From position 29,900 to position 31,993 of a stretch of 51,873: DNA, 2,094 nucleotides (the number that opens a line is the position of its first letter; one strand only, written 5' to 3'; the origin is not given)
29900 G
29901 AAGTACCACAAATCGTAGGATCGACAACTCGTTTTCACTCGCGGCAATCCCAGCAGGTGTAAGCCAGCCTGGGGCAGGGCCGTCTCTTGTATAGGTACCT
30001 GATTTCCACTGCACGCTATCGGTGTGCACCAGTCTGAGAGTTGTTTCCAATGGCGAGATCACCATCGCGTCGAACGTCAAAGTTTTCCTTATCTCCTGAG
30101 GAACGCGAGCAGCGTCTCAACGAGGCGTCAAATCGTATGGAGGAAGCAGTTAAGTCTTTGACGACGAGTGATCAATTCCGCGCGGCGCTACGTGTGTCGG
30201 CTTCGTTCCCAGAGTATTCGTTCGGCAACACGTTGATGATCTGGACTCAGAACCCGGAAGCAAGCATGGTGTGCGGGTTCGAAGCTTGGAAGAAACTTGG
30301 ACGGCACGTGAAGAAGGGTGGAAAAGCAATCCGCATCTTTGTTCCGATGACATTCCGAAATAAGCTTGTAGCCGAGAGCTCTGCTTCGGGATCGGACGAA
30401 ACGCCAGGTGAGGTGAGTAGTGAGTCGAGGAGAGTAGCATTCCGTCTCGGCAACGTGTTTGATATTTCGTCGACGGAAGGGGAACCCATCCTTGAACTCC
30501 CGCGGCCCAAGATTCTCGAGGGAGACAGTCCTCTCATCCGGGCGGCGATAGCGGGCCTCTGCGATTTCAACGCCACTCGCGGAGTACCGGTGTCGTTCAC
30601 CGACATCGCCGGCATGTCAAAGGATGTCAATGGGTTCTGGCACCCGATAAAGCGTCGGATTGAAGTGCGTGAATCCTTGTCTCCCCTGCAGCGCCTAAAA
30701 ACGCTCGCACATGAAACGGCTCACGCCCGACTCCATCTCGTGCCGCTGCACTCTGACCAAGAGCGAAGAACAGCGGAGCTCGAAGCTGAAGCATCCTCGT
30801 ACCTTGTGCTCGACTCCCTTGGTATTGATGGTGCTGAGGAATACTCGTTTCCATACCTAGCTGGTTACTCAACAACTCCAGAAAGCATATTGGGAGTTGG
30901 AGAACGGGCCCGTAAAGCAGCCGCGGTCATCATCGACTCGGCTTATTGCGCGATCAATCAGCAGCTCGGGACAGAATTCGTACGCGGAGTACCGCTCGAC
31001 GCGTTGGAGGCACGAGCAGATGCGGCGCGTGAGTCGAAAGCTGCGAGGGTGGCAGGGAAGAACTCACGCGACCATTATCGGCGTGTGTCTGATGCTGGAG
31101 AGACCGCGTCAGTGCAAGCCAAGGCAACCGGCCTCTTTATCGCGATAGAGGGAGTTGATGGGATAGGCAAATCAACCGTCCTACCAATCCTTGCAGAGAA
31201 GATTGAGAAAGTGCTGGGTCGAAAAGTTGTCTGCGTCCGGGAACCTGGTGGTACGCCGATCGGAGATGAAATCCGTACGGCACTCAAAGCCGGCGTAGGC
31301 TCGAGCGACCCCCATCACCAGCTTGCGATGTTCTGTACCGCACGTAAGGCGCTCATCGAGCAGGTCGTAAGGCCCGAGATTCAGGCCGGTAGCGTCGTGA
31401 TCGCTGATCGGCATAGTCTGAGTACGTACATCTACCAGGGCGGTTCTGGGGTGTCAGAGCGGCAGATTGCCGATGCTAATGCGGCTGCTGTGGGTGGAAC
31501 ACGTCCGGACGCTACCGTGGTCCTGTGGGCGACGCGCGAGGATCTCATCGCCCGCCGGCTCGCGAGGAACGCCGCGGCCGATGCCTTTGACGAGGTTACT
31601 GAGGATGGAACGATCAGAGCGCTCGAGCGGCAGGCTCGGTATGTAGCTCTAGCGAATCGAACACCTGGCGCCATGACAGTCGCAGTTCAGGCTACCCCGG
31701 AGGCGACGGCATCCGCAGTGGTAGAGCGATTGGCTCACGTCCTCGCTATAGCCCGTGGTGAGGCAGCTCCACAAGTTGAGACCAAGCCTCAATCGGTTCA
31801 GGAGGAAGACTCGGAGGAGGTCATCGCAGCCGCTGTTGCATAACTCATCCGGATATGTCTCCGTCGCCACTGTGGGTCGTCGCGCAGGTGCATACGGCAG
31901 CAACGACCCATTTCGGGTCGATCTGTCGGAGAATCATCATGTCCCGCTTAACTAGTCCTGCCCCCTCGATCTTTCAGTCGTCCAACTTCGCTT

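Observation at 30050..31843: Three-module fusion: ArdC-like ssDNA-binding domain + HExxH protease + thymidylate kinase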

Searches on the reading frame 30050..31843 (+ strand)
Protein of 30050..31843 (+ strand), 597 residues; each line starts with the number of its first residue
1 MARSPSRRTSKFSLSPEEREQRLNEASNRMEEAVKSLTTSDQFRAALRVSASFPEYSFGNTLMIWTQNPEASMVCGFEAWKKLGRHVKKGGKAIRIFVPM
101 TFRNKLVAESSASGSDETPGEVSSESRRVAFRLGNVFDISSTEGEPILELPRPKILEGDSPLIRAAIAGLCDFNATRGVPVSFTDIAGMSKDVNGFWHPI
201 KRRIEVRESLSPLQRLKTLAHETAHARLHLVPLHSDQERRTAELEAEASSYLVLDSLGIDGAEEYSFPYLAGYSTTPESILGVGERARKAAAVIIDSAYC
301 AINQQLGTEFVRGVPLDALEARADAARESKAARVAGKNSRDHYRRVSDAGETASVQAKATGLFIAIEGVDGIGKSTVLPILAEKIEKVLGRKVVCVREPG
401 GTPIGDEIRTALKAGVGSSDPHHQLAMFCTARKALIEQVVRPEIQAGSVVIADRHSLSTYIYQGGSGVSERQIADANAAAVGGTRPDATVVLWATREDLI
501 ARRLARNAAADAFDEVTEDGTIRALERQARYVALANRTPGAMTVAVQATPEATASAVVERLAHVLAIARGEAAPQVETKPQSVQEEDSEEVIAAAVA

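Call 3: search_protein_families(library=pfam, proteins=[window:30050-31840:+], max_evalue=0.1)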
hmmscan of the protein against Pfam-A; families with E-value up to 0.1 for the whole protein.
window:30050-31840:+ (597 aa): 6 families
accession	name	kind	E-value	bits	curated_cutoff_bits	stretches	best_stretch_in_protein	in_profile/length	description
PF02223.23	Thymidylate_kin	-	1.7e-27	96.8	27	1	366-519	1-150/185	Thymidylate kinase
PF08401.16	ArdcN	-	2.5e-11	44.3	22.6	1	40-137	28-123/123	N-terminal domain of anti-restriction factor ArdC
PF06114.19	Peptidase_M78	-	1.2e-07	32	22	1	177-241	4-73/123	IrrE N-terminal-like domain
PF13521.12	AAA_28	-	0.0003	21.5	27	1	364-497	2-120/164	AAA domain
PF13401.12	AAA_22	-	0.004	17.9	27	1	360-427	4-71/130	AAA domain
PF13238.12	AAA_18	-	0.056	14.3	29.4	0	364-506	1-111/128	AAA domain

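Call 4: search_protein_families(library=ncbifam, proteins=[window:30050-31840:+], max_evalue=0.1)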
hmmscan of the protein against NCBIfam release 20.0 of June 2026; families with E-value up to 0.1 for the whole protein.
window:30050-31840:+ (597 aa): 4 families
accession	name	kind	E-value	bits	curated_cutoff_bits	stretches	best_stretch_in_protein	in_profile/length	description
TIGR00041.1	DTMP_kinase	equivalog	7.8e-31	107.3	83.25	1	361-546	4-185/196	dTMP kinase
NF005923.0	PRK07933.1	equivalog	6.1e-07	29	193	1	363-559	2-205/213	dTMP kinase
NF003122.0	PRK04040.1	equivalog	0.0011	18.5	155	0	485-565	110-187/189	adenylate kinase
TIGR01189.1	ccmA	equivalog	0.024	14.3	131.6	0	359-385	24-50/198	heme ABC exporter ATP-binding protein CcmA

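Call 5: search_solved_structures(query=window:30050-31840:+, max_evalue=0.01, show_alignments=2)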
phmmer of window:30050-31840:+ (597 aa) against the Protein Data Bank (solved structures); distinct sequences matched with E-value up to 0.01: 31.
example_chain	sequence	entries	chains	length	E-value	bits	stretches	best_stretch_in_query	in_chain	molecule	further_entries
4tmk_A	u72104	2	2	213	2.7e-25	92.3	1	363-563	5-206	PROTEIN (THYMIDYLATE KINASE)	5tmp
3uwk_A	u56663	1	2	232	4.2e-24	88.4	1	357-562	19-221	Thymidylate kinase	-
3uwo_A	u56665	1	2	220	7e-24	87.6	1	359-562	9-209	Thymidylate kinase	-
4e5u_A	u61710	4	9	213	8.9e-24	87.3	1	359-562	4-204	Thymidylate kinase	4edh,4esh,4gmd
3uxm_A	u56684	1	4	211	2.1e-23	86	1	360-562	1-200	Thymidylate kinase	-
9o57_A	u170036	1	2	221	1.4e-22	83.3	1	363-552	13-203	Thymidylate kinase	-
3lv8_A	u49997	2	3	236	2.4e-19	72.7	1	351-554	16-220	Thymidylate kinase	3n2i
3v9p_A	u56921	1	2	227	5.3e-19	71.5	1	349-552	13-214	Thymidylate kinase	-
2pbr_A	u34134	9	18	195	5.6e-18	68.2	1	363-507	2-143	Thymidylate kinase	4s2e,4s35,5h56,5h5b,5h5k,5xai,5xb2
5xbh_A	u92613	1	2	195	5.6e-18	68.1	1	363-507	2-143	Thymidylate kinase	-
3hjn_A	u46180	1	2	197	6.7e-18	67.9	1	362-535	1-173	Thymidylate kinase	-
5xb5_A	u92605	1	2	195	3.8e-17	65.4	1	363-507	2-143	Thymidylate kinase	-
4dwj_A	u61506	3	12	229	4.2e-17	65.2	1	347-507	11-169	Thymidylate kinase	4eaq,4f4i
4mqb_A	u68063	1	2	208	9.3e-16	60.8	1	359-507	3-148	Thymidylate kinase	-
2ccg_A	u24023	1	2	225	1.4e-15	60.2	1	360-507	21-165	THYMIDYLATE KINASE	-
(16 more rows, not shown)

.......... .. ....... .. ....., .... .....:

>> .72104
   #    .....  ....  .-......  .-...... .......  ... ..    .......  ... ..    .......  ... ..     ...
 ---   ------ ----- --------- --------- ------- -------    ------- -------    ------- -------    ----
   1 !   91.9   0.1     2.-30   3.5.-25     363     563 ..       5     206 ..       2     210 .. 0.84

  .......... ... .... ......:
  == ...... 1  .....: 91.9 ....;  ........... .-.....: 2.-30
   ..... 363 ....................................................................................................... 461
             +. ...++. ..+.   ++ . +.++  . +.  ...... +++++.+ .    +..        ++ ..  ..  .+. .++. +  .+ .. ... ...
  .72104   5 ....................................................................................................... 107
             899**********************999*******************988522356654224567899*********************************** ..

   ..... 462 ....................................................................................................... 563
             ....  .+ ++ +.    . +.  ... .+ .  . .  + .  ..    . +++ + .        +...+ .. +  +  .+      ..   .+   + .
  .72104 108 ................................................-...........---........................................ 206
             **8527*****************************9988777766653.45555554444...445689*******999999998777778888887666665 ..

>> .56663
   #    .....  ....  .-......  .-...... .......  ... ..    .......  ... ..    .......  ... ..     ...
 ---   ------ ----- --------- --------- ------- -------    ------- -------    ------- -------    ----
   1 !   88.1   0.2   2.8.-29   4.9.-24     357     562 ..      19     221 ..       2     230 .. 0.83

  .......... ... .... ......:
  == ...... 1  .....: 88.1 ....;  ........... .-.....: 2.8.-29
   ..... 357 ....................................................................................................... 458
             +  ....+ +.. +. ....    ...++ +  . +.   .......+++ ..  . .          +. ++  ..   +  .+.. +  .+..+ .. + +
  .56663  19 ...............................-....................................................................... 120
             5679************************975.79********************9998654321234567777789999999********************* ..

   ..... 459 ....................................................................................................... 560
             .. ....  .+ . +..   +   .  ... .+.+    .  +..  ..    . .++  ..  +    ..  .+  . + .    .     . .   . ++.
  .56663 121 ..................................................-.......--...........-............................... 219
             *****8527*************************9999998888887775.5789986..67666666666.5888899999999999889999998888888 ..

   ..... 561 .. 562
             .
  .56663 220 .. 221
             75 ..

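Call 9: search_protein_families(library=phrogs, proteins=[window:30050-31840:+], max_evalue=0.001)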
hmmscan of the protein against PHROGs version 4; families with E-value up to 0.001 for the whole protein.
window:30050-31840:+ (597 aa): 4 families
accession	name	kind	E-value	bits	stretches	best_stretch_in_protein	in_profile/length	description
phrog_761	-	other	1.3e-27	98.4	1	356-511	14-161/362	thymidylate kinase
phrog_7245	-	moron, auxiliary metabolic gene and host takeover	6.4e-17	62.7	1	45-296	42-303/324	anti-restriction protein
phrog_16057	-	other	2.3e-16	60.9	1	360-461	4-105/363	thymidylate kinase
phrog_87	-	other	8.4e-06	26.7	1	178-247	51-120/227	metallo-protease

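Call 11: find_homologous_proteins(query=window:30050-31840:+, max_evalue=0.001)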
Query window:30050-31840:+ (597 aa): 39 proteins with E <= 0.001 among 8000 candidates.
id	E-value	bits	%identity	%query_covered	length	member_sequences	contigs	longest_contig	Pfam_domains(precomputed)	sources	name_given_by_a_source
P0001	0.0e+0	1264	98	100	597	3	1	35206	PF08401.17,PF02223.24,PF06114.20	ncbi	-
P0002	2.3e-280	949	73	99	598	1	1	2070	PF08401.17,PF02223.24,PF06114.20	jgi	jgi:dTMP kinase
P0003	9.1e-260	881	71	96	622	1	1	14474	PF08401.17,PF02223.24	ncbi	ncbi:MAG: dTMP kinase [Gemmatimonadaceae bacterium]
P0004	2.1e-210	718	60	95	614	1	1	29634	PF08401.17,PF02223.24,PF06114.20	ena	-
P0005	2.1e-44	170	40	44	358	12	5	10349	PF08401.17,PF06114.20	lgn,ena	-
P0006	4.5e-43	166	37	44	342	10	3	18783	PF08401.17,PF06114.20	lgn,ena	-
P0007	1.6e-41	161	40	43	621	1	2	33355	PF08401.17,PF06114.20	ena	-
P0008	1.9e-37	147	33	44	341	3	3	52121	PF08401.17,PF06114.20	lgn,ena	-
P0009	1.9e-36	144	34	44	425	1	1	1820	PF08401.17,PF06114.20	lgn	-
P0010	2.0e-34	137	33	50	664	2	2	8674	PF04002.21,PF08401.17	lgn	-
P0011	2.8e-34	137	36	44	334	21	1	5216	PF08401.17,PF06114.20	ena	-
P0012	8.5e-33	132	35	45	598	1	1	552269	PF08401.17,PF06114.20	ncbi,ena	-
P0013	6.2e-30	123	35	44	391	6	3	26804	PF08401.17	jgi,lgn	-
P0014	7.6e-29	119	32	42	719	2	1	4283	PF08275.18,PF08401.17,PF13155.13,PF13662.13,PF01751.29,PF13362.13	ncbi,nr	ncbi:MAG: toprim domain-containing protein [Nocardioidaceae bacterium]|nr:toprim domain-containing p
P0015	8.2e-28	116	32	49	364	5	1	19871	PF08401.17,PF06114.20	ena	-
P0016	1.3e-24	105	33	44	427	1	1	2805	PF08401.17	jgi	jgi:hypothetical protein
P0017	2.1e-19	88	32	43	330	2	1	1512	PF08401.17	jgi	jgi:hypothetical protein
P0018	1.0e-18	86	31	43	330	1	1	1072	PF08401.17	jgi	-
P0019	4.9e-18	83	30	45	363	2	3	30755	PF08401.17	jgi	jgi:hypothetical protein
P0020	1.2e-17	82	30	43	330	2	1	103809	PF08401.17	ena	-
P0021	1.8e-17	81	29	50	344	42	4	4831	PF08401.17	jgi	jgi:hypothetical protein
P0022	1.7e-16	78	35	36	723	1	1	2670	PF02223.24,PF05977.20,PF07690.22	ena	-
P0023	4.0e-16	77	40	24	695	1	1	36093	PF02223.24,PF05977.20,PF07690.22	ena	-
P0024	6.0e-16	76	40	25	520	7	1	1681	PF02223.24,PF07690.22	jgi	-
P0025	1.6e-15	75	39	24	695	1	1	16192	PF02223.24,PF05977.20,PF07690.22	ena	-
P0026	1.9e-15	75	40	25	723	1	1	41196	PF02223.24,PF05977.20,PF07690.22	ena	-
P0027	1.2e-14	72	37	22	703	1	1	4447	PF13347.13,PF02223.24,PF05977.20,PF13521.13,PF07690.22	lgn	-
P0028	1.7e-14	72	39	25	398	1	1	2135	PF02223.24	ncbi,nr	ncbi:MAG TPA: dTMP kinase, partial [Trebonia sp.]|nr:dTMP kinase [Trebonia sp.]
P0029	2.2e-14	71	31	43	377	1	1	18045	PF08401.17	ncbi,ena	-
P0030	3.1e-14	71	39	22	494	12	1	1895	PF02223.24,PF05977.20,PF07690.22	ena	-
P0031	3.3e-13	67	37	22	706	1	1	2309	PF13347.13,PF02223.24,PF05977.20,PF07690.22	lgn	-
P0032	1.7e-12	65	37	24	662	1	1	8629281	PF02223.24,PF05977.20,PF07690.22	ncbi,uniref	ncbi:dTMP kinase [Kribbella sp. CA-253562]|uniref:dTMP kinase n=1 Tax=Kribbella sp. CA-253562 TaxID=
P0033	2.6e-12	64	37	24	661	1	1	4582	PF02223.24,PF05977.20,PF07690.22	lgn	-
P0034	5.4e-12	63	35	24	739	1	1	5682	PF02223.24,PF05977.20,PF07690.22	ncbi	-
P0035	5.4e-12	63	35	24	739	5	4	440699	PF02223.24,PF05977.20,PF07690.22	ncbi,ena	-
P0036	6.9e-12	63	36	22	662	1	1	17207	PF02223.24,PF05977.20,PF07690.22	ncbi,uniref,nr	ncbi:MAG TPA: dTMP kinase [Kribbella sp.]|uniref:dTMP kinase n=1 Tax=Kribbella sp. TaxID=1871183 Rep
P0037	7.1e-12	63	36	22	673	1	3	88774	PF02223.24,PF05977.20,PF07690.22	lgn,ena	-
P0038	8.4e-11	59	34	22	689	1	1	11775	PF02223.24,PF05977.20,PF13521.13,PF07690.22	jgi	jgi:dTMP kinase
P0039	8.9e-8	49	32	31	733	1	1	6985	PF02223.24,PF05977.20,PF07690.22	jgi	jgi:dTMP kinase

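Call 13: find_encoding_contigs(protein=P0004, flank=10000, max_places=3)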
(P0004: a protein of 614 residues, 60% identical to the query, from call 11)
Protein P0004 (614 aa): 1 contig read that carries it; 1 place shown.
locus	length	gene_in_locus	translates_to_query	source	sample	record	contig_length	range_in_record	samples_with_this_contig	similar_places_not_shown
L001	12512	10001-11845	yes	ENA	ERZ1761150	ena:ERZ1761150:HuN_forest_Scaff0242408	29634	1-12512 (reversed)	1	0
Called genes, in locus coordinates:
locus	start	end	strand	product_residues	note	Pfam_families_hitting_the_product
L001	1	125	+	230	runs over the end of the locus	-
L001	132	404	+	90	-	-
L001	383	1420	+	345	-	-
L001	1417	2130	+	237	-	PF14460:Prok-E2_D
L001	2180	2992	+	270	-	PF00899:ThiF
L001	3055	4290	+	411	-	PF00712:DNA_pol3_beta, PF02767:DNA_pol3_beta_2, PF02768:DNA_pol3_beta_3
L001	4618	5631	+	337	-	-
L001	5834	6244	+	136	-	-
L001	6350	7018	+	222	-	PF05565:Sipho_Gp157 (weak)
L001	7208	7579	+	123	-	-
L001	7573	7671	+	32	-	-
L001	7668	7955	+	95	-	-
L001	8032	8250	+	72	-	-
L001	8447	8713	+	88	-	-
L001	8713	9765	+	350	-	-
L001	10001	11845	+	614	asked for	PF08401:ArdcN, PF06114:Peptidase_M78 (weak), PF02223:Thymidylate_kin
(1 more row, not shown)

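Call 14: find_encoding_contigs(protein=P0003, flank=10000, max_places=3)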
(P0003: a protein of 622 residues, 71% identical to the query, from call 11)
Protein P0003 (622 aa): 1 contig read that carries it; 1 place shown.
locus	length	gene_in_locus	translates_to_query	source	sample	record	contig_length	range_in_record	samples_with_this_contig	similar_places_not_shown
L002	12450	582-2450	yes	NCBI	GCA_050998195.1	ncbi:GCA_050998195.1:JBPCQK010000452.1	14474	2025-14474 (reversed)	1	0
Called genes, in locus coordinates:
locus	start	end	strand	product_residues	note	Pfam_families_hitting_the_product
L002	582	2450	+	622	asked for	PF08401:ArdcN, PF02223:Thymidylate_kin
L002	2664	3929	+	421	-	-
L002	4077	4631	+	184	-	-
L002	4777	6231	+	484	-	PF25680:Mom (faint)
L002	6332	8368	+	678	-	-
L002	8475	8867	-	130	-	PF00877:NLPC_P60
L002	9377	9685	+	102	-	-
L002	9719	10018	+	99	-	-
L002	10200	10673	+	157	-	PF07963:N_methyl (weak)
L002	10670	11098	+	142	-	PF07963:N_methyl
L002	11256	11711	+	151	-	-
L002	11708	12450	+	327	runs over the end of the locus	-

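Call 15: find_encoding_contigs(protein=P0001, flank=10000, max_places=3)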
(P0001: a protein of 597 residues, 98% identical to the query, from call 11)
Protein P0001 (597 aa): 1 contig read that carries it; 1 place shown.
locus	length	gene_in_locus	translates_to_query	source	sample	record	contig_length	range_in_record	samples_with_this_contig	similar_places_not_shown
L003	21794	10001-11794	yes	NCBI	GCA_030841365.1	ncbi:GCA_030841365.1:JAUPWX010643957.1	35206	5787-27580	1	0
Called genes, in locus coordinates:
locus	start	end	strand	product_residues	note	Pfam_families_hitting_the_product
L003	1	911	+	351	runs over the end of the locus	-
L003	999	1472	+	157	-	-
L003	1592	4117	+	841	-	PF00317:Ribonuc_red_lgN, PF02867:Ribonuc_red_lgC, PF12637:TSCPD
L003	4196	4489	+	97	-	-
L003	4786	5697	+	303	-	PF01555:N6_N4_Mtase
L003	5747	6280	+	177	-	-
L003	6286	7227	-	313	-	-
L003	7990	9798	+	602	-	PF10134:RPA (faint)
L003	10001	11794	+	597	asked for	PF08401:ArdcN, PF06114:Peptidase_M78 (weak), PF02223:Thymidylate_kin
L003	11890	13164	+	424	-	-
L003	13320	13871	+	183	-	-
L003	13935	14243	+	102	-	-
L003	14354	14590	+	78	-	-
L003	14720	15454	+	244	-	PF01844:HNH (weak)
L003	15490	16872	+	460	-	PF25680:Mom (faint)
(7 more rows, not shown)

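Call 34: search_protein_representatives(alignment_id=A1)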
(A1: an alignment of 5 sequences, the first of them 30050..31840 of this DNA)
Query: 5 sequences, 600 profile positions. Proteins with E-value up to 0.001 (for the whole library): 31574; up to 1e-10: 15691; up to 1e-30: 1845. The best 150 are listed.
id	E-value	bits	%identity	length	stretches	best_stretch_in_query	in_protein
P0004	0.0e+00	1098.7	-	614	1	1-598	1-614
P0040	2.6e-55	204.4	-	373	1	14-306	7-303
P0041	5.6e-54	200.0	-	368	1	7-298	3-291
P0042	1.3e-52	195.4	-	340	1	21-300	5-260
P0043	6.6e-52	193.2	-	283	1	10-302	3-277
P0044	2.8e-51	191.1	-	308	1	3-302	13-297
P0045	4.4e-51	190.4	-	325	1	16-302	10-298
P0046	5.0e-51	190.3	-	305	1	21-298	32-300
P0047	6.9e-51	189.8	-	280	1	24-300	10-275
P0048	1.3e-50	188.9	-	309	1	26-297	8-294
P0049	3.4e-50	187.5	-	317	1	22-325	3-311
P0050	4.3e-50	187.2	-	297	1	18-280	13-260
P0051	5.0e-50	187.0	-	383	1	17-299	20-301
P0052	6.0e-50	186.7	-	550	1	17-301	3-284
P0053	1.2e-49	185.7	-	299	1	15-309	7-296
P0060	2.3e-48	181.5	-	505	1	17-308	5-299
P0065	1.2e-47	179.1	-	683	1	17-351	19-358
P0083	1.5e-46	175.4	-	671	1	17-309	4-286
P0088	3.5e-46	174.3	-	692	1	19-342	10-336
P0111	2.1e-45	171.7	-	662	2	17-281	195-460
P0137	9.5e-45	169.5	-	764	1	17-357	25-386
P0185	9.1e-44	166.3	-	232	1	356-568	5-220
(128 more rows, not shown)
